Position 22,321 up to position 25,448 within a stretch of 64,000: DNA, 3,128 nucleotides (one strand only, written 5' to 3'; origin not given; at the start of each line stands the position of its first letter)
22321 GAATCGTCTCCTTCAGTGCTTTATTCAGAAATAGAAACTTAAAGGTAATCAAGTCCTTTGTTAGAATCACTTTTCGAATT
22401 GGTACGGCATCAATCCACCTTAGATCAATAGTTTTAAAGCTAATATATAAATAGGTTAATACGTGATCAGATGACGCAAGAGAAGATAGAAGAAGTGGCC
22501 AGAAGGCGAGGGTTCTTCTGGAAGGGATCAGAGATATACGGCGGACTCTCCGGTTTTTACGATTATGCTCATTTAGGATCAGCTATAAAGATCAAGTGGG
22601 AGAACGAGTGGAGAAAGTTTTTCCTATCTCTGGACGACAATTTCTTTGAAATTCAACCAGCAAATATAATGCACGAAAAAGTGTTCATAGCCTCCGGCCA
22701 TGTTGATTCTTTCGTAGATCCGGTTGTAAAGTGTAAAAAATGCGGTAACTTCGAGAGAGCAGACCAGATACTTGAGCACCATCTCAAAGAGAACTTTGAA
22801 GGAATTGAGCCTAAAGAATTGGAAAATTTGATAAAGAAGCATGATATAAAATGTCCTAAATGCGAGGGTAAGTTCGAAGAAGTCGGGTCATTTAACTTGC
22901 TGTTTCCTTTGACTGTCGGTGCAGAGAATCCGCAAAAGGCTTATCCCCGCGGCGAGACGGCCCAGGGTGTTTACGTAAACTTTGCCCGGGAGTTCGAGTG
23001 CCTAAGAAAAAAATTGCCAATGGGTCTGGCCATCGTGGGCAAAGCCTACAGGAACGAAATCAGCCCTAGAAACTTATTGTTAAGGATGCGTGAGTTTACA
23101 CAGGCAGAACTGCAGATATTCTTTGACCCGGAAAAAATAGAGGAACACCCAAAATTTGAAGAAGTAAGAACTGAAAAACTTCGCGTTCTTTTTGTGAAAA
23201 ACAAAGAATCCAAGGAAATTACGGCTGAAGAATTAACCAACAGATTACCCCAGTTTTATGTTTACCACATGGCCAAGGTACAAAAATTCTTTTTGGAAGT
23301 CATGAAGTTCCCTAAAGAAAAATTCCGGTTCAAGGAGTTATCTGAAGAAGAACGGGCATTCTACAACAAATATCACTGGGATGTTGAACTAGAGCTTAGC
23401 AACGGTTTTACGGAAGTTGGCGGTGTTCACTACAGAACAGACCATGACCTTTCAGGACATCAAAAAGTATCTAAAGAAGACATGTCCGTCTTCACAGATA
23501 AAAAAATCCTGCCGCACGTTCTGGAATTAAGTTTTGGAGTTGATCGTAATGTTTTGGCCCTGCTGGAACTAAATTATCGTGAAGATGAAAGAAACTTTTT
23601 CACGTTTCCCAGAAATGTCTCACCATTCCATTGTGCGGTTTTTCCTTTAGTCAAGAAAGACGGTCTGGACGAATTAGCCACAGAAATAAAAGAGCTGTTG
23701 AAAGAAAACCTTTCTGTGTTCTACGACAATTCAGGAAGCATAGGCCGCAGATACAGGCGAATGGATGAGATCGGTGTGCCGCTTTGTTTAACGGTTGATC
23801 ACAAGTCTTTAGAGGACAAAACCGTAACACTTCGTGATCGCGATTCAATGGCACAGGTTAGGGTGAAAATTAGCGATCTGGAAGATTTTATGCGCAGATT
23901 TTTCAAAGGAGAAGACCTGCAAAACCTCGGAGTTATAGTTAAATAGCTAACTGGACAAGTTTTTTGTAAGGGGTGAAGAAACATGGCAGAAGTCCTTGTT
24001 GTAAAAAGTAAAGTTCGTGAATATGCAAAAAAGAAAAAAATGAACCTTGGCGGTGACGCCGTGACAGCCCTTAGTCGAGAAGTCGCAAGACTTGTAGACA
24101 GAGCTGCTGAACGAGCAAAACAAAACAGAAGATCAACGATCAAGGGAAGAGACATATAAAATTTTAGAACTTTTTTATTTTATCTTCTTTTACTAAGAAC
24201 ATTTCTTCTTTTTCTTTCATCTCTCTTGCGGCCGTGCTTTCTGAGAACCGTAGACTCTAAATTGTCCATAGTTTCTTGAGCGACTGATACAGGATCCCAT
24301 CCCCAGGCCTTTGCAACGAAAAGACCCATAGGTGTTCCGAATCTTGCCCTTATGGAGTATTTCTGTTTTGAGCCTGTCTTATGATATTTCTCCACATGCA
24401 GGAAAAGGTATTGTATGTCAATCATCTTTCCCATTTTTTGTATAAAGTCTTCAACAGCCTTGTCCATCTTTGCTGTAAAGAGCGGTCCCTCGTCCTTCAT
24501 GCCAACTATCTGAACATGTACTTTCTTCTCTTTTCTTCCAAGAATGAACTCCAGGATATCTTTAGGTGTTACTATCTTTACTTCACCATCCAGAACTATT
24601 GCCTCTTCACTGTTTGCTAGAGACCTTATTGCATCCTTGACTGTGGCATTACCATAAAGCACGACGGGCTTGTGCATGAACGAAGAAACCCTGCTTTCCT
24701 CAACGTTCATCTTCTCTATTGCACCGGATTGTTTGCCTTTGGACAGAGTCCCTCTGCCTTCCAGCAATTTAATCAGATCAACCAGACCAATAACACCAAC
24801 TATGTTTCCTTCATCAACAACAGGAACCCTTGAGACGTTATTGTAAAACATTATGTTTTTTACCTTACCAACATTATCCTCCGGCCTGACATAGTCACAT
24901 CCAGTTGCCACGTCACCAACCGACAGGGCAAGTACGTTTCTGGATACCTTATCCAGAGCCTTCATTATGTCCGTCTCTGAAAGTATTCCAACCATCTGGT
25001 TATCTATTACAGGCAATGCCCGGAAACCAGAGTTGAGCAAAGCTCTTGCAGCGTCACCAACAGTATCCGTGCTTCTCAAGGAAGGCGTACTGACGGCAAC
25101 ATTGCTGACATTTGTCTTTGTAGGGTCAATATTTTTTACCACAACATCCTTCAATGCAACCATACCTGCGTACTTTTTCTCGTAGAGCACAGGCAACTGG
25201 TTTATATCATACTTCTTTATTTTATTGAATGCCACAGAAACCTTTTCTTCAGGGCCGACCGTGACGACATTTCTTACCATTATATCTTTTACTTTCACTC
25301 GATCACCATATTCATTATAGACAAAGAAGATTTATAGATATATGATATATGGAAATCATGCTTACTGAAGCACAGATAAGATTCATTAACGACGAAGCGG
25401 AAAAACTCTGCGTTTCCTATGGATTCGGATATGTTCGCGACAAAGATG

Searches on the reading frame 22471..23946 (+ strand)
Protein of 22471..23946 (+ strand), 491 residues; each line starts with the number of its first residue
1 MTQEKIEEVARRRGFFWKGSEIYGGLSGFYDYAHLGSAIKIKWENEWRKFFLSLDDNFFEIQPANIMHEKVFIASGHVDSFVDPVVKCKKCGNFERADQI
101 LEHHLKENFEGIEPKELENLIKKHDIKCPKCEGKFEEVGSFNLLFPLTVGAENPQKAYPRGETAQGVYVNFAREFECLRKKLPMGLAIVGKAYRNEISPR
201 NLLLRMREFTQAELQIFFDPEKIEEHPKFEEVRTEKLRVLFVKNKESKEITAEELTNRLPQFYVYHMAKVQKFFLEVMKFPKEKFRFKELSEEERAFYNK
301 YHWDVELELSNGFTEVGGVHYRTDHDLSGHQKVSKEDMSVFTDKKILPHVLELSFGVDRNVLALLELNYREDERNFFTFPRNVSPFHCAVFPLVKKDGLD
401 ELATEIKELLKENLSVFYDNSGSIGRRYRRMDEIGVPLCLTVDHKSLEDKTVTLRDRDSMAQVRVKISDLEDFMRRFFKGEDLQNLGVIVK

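Call 72: search_protein_families(library=pfam, proteins=[window:22471-23946:+], max_evalue=0.00001)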
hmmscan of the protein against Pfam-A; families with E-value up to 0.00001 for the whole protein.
window:22471-23946:+ (491 aa): 2 families
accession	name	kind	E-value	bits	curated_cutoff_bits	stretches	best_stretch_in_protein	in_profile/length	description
PF03129.25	HGTP_anticodon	-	6.6e-22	77.9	21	1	388-475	2-92/94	Anticodon binding domain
PF00587.30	tRNA-synt_2b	-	2.3e-08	34.7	29.3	1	176-367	28-178/179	tRNA synthetase class II core domain (G, H, P, S and T)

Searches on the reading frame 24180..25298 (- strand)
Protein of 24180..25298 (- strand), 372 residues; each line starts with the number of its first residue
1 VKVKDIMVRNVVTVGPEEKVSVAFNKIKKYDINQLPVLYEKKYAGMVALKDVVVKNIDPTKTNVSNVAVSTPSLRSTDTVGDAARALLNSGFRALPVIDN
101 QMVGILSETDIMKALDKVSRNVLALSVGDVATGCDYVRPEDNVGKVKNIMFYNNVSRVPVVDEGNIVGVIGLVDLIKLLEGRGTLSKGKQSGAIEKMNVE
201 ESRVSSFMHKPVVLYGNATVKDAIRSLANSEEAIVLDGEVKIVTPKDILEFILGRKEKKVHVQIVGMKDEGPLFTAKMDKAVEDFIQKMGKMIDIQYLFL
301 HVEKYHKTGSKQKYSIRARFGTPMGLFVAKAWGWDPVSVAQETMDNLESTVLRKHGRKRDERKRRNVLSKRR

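Call 72: search_protein_families(library=pfam, proteins=[window:24180-25298:-], max_evalue=0.00001)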
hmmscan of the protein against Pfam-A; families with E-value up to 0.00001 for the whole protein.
window:24180-25298:- (372 aa): 1 family
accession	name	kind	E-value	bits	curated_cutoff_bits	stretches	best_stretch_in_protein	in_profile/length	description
PF00571.33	CBS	-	2.7e-36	124.1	24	3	3-53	1-52/57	CBS domain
